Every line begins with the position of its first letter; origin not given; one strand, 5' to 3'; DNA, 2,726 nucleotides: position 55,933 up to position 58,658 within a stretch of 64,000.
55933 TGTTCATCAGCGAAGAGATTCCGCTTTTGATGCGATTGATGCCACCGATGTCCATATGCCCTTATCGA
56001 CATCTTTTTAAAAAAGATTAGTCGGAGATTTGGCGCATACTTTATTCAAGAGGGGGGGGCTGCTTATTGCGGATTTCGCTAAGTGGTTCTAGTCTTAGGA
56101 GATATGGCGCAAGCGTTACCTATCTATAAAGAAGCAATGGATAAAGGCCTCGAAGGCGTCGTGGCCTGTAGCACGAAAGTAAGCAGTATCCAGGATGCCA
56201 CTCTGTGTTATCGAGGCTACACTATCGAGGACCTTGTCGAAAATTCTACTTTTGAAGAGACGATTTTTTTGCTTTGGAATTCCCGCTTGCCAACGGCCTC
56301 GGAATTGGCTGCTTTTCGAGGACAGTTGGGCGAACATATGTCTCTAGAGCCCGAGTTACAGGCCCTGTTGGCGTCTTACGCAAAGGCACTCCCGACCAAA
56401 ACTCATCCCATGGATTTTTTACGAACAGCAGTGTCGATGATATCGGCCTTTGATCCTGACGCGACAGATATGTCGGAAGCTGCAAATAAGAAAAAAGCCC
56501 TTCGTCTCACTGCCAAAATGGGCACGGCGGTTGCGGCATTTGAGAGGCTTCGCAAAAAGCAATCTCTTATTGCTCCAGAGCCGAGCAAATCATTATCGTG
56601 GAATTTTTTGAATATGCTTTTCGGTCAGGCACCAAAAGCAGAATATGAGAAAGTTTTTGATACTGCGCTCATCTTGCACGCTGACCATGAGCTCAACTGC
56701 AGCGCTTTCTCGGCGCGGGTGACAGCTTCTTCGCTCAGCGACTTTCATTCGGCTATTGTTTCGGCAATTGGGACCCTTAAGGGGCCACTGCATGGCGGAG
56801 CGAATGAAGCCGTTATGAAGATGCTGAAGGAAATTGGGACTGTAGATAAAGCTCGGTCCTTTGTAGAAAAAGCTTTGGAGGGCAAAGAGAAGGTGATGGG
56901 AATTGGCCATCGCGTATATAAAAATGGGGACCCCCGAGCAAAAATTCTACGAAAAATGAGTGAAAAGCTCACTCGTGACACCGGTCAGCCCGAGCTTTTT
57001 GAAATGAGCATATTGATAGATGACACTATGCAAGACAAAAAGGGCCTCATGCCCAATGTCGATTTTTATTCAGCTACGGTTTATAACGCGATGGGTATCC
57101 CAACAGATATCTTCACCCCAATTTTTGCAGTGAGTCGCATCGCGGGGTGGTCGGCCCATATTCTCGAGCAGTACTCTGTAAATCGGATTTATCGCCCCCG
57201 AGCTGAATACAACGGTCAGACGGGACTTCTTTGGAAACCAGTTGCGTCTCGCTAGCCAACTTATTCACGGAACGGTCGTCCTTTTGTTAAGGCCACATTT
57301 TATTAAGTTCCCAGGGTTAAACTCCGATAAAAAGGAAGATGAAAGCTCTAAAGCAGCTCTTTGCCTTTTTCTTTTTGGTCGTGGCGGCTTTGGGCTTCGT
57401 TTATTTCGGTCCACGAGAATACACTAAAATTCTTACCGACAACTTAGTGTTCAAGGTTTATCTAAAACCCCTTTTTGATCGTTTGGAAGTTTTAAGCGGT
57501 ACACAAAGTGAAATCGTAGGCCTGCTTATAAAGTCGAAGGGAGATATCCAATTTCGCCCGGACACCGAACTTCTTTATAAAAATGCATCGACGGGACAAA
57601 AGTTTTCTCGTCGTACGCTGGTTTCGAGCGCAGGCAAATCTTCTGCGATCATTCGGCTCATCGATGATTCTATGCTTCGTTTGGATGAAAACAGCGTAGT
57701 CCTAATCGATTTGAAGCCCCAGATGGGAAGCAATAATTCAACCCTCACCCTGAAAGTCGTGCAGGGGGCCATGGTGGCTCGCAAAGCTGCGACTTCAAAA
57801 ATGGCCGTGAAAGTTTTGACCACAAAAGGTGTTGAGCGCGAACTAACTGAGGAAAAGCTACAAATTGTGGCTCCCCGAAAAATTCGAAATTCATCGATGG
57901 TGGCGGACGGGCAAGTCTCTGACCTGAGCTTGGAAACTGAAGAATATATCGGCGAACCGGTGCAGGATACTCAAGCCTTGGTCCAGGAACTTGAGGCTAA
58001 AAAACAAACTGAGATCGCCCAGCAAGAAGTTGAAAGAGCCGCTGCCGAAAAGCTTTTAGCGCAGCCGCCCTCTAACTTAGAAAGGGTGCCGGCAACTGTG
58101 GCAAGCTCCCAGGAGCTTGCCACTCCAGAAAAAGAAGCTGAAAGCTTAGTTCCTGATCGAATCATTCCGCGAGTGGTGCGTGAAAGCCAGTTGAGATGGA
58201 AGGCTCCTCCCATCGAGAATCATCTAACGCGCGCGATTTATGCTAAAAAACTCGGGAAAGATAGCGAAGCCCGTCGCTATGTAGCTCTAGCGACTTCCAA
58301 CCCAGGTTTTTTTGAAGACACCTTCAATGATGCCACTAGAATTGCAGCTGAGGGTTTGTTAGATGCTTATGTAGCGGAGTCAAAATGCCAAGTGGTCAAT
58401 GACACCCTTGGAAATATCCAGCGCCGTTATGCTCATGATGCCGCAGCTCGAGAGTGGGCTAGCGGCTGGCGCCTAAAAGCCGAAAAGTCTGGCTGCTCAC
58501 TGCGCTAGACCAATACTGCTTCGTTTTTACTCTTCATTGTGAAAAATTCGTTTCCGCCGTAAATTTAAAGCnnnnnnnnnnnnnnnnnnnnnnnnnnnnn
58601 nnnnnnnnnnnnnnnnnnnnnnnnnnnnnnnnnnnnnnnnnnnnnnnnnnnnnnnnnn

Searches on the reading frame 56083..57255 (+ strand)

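Call 68: search_protein_families(library=pfam, proteins=[window:56083-57255:+], max_evalue=0.001)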
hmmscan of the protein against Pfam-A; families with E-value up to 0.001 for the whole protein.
window:56083-57255:+ (390 aa): 1 family
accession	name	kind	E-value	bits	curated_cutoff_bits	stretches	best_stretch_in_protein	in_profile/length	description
PF00285.26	Citrate_synt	-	8.9e-133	443.2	27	1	22-373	1-357/357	Citrate synthase, C-terminal domain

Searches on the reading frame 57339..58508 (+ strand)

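Call 68: search_protein_families(library=pfam, proteins=[window:57339-58508:+], max_evalue=0.001)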
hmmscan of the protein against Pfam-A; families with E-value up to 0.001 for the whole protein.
window:57339-58508:+ (389 aa): 1 family
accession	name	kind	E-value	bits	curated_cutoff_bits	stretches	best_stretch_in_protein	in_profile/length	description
PF04773.18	FecR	-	0.00095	20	24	0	96-164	4-69/97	FecR protein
